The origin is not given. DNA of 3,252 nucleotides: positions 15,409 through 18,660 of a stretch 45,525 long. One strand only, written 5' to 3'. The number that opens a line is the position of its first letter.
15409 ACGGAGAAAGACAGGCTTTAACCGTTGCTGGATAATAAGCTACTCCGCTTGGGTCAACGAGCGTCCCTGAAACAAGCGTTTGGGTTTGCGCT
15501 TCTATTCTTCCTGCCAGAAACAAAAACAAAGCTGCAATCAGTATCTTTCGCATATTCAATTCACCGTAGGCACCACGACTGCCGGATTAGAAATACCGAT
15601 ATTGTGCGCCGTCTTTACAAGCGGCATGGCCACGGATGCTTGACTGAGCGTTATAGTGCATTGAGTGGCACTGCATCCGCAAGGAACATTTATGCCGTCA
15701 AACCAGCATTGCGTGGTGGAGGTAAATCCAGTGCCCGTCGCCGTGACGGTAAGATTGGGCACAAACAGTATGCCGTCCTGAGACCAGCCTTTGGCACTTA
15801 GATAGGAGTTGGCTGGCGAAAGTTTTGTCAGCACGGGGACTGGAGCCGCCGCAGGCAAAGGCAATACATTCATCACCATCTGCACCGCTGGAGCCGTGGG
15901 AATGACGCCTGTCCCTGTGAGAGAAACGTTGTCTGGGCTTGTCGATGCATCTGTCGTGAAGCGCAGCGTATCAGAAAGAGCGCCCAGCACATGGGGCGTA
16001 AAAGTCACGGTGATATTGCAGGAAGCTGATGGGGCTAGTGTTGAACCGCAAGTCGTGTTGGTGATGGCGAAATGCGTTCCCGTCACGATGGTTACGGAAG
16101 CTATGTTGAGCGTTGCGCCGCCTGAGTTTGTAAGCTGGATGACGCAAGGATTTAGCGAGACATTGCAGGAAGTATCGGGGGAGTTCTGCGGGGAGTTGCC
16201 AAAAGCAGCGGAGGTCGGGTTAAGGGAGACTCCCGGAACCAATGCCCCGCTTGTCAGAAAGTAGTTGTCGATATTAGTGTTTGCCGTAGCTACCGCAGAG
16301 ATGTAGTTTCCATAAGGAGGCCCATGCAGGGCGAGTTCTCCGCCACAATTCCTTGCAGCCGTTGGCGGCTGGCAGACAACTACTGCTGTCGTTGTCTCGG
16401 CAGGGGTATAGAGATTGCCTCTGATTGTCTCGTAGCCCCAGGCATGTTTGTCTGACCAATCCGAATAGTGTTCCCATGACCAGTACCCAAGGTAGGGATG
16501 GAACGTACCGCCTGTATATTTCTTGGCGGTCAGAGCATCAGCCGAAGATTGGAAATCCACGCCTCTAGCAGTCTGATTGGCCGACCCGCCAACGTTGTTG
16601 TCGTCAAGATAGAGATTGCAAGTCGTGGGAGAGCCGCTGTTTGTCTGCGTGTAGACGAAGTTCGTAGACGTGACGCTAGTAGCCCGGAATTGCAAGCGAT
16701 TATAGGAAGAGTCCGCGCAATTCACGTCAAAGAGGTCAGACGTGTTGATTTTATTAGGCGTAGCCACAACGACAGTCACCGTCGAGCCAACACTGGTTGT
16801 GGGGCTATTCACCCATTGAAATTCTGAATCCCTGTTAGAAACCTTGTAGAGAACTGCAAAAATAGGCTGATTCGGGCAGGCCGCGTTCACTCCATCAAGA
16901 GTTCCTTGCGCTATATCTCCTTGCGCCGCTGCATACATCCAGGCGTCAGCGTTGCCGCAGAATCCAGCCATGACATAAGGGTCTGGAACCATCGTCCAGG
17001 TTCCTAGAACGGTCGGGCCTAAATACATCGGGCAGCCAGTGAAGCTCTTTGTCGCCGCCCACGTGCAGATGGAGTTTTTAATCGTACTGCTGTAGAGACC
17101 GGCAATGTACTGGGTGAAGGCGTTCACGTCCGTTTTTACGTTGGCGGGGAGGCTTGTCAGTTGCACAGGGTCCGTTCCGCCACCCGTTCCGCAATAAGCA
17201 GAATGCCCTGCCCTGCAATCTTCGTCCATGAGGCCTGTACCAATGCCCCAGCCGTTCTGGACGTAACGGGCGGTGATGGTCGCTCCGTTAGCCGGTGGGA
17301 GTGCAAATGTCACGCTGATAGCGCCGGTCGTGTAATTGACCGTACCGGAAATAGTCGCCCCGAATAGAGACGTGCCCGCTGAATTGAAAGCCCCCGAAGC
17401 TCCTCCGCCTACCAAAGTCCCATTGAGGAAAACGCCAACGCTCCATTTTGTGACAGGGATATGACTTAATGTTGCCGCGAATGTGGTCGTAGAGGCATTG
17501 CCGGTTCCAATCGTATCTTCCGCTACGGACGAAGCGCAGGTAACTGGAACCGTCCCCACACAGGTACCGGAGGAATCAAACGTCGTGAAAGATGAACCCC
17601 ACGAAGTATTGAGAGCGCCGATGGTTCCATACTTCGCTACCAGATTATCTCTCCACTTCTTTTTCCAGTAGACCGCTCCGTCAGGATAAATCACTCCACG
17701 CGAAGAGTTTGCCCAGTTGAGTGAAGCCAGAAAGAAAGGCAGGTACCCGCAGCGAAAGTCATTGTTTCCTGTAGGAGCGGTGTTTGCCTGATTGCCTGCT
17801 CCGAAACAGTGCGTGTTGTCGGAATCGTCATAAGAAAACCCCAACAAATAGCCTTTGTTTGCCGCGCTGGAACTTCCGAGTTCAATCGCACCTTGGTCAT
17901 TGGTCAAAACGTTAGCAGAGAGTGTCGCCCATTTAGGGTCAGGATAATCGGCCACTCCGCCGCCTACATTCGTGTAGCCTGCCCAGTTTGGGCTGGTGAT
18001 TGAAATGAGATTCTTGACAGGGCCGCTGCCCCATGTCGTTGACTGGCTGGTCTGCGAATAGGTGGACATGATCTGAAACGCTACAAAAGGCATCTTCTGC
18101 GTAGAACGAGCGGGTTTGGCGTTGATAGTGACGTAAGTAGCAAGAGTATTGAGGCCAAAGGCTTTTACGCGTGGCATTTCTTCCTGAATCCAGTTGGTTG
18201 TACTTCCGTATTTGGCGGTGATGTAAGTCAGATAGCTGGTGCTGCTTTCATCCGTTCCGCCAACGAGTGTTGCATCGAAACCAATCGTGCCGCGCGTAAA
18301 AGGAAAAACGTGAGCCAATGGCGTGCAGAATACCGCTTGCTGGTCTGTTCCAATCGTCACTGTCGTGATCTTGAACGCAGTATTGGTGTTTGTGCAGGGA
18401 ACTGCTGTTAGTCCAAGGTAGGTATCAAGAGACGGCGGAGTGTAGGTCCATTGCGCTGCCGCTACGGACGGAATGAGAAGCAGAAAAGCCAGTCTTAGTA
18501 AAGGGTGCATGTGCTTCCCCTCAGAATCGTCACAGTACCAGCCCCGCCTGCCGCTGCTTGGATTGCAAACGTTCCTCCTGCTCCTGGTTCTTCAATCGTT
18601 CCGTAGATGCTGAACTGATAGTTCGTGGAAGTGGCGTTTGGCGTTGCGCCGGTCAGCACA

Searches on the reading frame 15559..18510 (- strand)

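Call 56: search_protein_families(library=phrogs, proteins=[window:15559-18510:-], max_evalue=0.00001)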
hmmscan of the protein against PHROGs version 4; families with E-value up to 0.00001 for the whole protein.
window:15559-18510:- (984 aa): 1 family
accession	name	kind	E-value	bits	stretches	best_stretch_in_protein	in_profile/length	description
phrog_18474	-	other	1.4e-11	44.2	1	778-869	183-273/929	hydrolase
